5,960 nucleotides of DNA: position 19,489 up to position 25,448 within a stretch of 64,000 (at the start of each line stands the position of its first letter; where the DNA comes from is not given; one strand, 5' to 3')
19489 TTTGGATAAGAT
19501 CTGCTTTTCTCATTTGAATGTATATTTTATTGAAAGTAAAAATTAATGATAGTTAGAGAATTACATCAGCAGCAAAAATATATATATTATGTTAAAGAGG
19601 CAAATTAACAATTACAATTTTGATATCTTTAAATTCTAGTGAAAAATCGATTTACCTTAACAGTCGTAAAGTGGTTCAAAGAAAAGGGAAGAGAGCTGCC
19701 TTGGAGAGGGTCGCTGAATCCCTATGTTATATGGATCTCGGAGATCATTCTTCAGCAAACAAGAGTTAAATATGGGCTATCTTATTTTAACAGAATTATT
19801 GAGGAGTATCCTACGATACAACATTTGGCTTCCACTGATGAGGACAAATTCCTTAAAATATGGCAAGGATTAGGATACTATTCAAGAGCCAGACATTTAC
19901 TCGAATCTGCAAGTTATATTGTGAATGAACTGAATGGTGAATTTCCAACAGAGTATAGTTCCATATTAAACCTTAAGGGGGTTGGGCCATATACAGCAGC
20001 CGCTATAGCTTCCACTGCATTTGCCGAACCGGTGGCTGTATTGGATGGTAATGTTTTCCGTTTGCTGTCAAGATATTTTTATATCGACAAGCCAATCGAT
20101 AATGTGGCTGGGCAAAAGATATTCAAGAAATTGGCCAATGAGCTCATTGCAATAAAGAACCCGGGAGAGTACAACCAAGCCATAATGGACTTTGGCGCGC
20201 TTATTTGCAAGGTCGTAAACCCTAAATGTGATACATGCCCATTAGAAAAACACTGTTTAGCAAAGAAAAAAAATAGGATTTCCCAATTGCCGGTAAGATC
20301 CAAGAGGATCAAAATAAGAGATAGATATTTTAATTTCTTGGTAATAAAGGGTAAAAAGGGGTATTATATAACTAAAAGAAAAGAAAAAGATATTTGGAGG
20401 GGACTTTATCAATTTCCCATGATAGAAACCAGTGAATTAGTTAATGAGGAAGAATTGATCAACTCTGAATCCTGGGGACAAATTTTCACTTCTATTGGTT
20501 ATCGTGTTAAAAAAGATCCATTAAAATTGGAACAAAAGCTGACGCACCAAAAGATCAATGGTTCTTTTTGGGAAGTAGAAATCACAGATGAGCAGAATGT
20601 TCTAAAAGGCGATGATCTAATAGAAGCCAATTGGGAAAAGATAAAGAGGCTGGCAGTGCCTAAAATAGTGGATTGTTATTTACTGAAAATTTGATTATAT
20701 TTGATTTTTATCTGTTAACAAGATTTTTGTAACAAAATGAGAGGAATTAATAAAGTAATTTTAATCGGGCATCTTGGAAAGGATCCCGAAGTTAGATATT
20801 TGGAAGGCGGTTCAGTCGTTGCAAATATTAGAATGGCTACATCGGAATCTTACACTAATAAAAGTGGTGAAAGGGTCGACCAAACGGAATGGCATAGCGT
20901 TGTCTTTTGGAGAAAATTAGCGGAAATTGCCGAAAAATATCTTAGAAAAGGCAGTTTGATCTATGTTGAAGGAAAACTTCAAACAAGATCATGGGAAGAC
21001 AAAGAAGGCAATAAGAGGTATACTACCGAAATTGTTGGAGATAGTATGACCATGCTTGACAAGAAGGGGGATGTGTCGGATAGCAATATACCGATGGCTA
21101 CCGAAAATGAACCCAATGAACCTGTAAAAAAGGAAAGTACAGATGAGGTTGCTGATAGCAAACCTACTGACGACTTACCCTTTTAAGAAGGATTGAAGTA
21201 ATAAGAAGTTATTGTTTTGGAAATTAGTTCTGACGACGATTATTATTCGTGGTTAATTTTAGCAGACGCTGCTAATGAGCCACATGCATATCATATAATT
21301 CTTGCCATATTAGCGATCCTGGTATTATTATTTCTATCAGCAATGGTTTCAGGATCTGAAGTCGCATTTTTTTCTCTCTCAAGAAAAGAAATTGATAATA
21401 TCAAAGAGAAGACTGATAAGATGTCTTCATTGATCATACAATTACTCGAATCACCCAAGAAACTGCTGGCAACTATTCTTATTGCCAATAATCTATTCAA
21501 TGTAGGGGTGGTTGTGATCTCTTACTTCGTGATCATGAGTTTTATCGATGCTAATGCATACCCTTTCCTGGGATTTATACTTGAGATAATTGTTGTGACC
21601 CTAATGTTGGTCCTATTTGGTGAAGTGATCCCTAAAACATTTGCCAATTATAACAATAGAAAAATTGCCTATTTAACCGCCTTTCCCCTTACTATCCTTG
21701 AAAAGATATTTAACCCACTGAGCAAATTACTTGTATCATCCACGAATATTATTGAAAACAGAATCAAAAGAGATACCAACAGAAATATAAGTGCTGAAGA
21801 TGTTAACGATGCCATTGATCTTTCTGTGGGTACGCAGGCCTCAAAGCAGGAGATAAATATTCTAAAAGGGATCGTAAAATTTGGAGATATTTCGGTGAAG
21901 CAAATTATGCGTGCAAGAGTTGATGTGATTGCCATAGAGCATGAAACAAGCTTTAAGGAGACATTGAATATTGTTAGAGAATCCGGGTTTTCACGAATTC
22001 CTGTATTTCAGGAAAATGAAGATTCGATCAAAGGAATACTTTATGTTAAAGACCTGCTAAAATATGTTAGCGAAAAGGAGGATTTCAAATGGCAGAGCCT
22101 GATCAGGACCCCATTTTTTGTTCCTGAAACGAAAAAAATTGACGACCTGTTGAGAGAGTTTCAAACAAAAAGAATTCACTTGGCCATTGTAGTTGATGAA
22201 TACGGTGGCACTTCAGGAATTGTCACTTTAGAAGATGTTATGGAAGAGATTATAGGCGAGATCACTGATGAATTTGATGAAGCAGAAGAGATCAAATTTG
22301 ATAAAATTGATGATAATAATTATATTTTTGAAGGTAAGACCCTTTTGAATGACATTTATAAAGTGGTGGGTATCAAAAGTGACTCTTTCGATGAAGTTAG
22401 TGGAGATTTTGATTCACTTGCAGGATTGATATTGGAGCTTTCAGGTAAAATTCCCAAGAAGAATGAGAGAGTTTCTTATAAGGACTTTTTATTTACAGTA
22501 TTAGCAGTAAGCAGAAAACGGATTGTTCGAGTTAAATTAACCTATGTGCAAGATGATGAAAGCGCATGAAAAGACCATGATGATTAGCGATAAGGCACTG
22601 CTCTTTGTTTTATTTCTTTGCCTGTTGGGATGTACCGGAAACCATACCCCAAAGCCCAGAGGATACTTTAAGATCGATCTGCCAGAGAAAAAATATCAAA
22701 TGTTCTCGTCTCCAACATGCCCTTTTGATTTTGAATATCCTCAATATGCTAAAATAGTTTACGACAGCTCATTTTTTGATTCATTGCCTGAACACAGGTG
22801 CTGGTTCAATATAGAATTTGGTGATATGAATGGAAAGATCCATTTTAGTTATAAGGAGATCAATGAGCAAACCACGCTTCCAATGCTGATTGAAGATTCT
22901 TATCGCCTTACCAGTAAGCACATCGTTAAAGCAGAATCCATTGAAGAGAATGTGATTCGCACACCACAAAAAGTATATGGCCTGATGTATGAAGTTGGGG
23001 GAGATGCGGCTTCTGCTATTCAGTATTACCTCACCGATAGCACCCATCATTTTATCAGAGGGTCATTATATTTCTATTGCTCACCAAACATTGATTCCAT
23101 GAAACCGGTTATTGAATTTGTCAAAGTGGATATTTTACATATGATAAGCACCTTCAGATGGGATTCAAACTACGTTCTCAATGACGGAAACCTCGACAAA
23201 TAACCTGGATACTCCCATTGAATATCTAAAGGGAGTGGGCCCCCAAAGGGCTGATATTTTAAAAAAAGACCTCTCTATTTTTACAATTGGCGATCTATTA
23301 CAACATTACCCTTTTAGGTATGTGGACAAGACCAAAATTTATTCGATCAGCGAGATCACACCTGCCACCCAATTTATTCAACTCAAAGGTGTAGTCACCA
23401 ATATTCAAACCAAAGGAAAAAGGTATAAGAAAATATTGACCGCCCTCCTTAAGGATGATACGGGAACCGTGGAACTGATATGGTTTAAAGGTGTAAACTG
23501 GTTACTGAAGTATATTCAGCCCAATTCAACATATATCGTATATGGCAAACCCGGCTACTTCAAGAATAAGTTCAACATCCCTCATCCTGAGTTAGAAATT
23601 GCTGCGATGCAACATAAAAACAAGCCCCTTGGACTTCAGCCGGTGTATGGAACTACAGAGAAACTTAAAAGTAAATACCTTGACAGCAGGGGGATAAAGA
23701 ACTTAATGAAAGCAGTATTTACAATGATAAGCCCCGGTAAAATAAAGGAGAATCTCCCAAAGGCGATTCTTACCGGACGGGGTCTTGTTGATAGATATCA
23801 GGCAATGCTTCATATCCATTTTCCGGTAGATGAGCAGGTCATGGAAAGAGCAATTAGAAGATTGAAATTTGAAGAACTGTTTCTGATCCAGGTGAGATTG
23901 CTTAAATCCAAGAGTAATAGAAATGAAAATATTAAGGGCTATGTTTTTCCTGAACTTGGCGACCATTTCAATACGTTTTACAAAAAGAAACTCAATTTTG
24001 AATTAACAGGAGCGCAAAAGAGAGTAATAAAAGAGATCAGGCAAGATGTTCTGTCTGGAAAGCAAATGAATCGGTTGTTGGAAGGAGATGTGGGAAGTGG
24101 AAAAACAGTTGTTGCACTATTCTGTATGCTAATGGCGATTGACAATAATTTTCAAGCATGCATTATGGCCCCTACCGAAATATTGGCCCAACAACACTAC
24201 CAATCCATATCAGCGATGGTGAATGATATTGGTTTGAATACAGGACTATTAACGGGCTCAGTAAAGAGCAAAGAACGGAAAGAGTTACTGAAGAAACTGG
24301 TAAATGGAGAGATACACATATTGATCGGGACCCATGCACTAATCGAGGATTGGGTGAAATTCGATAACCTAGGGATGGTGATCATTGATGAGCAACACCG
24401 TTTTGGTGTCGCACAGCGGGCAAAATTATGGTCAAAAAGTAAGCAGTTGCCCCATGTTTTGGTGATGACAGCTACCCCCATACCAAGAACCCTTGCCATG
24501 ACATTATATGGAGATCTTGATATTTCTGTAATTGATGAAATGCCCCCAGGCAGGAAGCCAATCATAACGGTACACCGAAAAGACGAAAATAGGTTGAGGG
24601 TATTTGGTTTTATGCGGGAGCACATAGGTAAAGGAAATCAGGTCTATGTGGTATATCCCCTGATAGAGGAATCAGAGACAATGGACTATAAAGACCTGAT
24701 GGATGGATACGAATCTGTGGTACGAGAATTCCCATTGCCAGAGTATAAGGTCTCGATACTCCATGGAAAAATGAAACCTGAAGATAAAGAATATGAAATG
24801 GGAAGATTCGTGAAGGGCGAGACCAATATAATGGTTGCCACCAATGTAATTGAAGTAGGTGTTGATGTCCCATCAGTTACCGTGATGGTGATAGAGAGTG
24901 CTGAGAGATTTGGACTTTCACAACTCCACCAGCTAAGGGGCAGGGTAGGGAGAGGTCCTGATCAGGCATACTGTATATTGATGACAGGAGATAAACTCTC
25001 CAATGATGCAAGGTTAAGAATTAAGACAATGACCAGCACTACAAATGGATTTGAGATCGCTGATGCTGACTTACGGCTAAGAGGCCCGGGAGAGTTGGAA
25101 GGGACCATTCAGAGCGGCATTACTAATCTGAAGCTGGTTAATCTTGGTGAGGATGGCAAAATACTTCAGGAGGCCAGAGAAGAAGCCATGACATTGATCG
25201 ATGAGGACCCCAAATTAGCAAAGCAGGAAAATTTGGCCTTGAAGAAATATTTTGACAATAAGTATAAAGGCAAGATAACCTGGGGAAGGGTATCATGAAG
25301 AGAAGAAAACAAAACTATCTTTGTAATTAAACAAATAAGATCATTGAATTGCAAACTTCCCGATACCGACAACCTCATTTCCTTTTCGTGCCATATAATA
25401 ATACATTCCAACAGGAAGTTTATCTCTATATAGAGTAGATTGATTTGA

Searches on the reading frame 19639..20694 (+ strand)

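Call 23: search_protein_families(library=pfam, proteins=[window:19639-20694:+], max_evalue=0.001)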
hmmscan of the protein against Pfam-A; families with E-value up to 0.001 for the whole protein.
window:19639-20694:+ (351 aa): 3 families
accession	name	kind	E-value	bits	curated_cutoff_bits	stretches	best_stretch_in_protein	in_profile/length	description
PF00730.31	HhH-GPD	-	6.6e-18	65.5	26.2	1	33-154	1-94/108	HhH-GPD superfamily base excision DNA repair protein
PF14815.12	NUDIX_4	-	7.3e-11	42.3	35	1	233-347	3-110/113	NUDIX domain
PF00633.29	HHH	-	0.00017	21.7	24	1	98-125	2-29/30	Helix-hairpin-helix motif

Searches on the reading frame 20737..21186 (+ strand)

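Call 23: search_protein_families(library=pfam, proteins=[window:20737-21186:+], max_evalue=0.001)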
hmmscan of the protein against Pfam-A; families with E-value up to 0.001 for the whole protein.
window:20737-21186:+ (149 aa): 1 family
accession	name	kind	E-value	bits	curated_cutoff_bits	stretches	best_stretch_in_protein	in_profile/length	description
PF00436.31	SSB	-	7.6e-38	129.2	26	1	4-107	1-104/104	Single-strand binding protein family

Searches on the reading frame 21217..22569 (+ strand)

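Call 23: search_protein_families(library=pfam, proteins=[window:21217-22569:+], max_evalue=0.001)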
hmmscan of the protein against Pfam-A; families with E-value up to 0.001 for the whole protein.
window:21217-22569:+ (450 aa): 3 families
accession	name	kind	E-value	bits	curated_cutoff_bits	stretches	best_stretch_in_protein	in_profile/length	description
PF01595.25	CNNM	-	1.2e-35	123.3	28.4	1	33-203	2-171/181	Cyclin M transmembrane N-terminal domain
PF00571.33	CBS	-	1.8e-19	70.3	24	2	227-285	1-56/57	CBS domain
PF03471.22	CorC_HlyC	-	3.7e-18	65.8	27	1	363-443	2-79/81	Transporter associated domain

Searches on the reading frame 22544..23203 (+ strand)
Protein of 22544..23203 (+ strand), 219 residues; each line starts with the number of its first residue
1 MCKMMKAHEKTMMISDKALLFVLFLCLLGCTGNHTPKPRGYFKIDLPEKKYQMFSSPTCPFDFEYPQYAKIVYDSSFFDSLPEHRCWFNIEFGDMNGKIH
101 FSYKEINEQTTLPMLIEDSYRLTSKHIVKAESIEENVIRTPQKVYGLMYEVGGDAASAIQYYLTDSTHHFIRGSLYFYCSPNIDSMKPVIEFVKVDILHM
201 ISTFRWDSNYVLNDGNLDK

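Call 23: search_protein_families(library=pfam, proteins=[window:22544-23203:+], max_evalue=0.001)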
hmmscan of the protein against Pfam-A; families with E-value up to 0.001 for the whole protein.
window:22544-23203:+ (219 aa): 1 family
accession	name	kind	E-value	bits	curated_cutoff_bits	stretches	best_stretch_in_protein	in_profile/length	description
PF25593.1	GldD_lipo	-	3.8e-66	222.6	27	1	33-206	3-170/170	Gliding motility lipoprotein GldD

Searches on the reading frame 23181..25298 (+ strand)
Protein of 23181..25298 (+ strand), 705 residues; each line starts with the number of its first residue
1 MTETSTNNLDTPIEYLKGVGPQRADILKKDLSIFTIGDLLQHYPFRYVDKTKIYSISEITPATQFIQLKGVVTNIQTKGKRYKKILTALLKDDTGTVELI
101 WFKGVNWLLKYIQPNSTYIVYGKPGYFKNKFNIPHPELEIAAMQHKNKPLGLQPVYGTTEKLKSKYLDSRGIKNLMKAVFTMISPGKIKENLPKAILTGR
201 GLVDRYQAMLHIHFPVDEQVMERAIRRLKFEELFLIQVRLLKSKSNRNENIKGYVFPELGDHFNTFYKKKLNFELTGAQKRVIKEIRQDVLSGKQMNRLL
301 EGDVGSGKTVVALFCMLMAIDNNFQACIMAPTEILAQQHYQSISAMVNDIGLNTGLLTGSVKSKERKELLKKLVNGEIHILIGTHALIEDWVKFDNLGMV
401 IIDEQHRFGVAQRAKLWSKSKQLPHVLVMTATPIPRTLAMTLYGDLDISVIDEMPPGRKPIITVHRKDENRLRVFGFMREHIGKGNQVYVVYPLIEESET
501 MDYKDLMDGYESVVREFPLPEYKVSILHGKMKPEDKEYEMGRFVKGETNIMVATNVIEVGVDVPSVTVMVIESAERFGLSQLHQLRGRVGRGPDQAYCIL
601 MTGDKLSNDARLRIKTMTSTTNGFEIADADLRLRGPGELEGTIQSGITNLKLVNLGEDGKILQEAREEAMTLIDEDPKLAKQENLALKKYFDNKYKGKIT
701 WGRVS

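Call 13: find_related_loci(query=window:23181-25298:+, collection=genome_contigs, flank=10000)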
Query window:23181-25298:+ (705 aa) in genome_contigs; peptide patterns used: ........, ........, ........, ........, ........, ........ (x = any residue, [..] = any of these).
600 stretches matched a pattern (row limit reached: there are more); 538 encode a relative of the query (tblastn E <= 1e-3); the best 80 are kept; 80 distinct loci.
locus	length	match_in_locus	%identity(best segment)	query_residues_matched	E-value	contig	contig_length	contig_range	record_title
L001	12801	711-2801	60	9-705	0e+0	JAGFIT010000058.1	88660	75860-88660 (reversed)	MAG: Vicingus serpentipes isolate mag.4 k127_3959319, whole genome shotgun sequence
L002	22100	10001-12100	59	5-705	0e+0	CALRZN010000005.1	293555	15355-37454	MAG: Chitinophaga pinensis isolate JJ-MAA6-279-6-m2-bin102 genome assembly, contig: JJ-MAA6-279-C8, whole genome shotgun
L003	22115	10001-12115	60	1-705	0e+0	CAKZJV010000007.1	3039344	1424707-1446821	MAG TPA_asm: uncultured Cryomorphaceae bacterium isolate ERR2094164_bin.83_CONCOCT_v1.1_MAG genome assembly, contig: ERZ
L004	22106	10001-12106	60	5-705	0e+0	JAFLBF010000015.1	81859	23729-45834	MAG: Bacteroidetes bacterium isolate UWPOB_BACT3 gnl_X_OJEEJDBO_15, whole genome shotgun sequence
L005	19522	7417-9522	59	5-705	0e+0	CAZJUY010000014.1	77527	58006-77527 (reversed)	MAG TPA_asm: uncultured Chitinophaga sp. isolate SRP287453_co1_11 genome assembly, contig: NODE_441_length_77527_cov_6.1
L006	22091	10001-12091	60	9-705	0e+0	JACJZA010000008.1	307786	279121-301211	MAG: Flavobacteriales bacterium isolate HK-STAS-BACT-52 HK-STAS-BACT-52_8, whole genome shotgun sequence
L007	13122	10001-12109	57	1-705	0e+0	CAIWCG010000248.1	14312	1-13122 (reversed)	MAG: uncultured Bacteroidetes bacterium isolate Umea1_bin-0439 genome assembly, contig: bin-0439:248/296, whole genome s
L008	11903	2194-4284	59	9-705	0e+0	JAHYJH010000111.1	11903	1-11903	MAG: Vicingaceae bacterium isolate KA17 NODE_2516_length_11903_cov_6.599355, whole genome shotgun sequence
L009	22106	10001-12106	58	5-705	0e+0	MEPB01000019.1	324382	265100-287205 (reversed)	MAG: Bacteroidetes bacterium RIFCSPLOWO2_12_FULL_35_15 rifcsplowo2_12_scaffold_14, whole genome shotgun sequence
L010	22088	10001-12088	59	9-705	0e+0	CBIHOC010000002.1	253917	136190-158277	MAG TPA_asm: uncultured Chryseobacterium sp. isolate SRR18156182_binner12_Refined_23 genome assembly, contig: ERZ2733683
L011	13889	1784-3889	58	5-705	0e+0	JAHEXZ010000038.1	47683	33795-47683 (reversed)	MAG: Bacteroidetes bacterium isolate nzgw116 NODE_434_length_47684_cov_6.168345, whole genome shotgun sequence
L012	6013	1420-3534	58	2-705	0e+0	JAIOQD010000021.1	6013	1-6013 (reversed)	MAG: Bacteroidetes bacterium isolate LakeFargette_0920_ALND_MAG_35_6 LacPavin_0920_ALND_scaffold_54554, whole genome sho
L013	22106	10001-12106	58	5-705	0e+0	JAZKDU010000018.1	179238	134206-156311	MAG: Bacteroidota bacterium isolate DC_HB_01_SPN181219-bin066 DCHB01SPN_B066_0_000000000018, whole genome shotgun sequen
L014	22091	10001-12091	57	8-705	0e+0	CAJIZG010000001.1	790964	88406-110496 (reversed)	MAG: Urechidicola croceus isolate FRAM18_bin205 genome assembly, contig: FRAM18_bin205-1, whole genome shotgun sequence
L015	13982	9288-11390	58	5-705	0e+0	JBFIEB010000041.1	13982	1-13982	MAG: Vicingaceae bacterium isolate Mix_sand11.2021.09.D.68 k141_1284843_length_13982_cov_12.5036, whole genome shotgun s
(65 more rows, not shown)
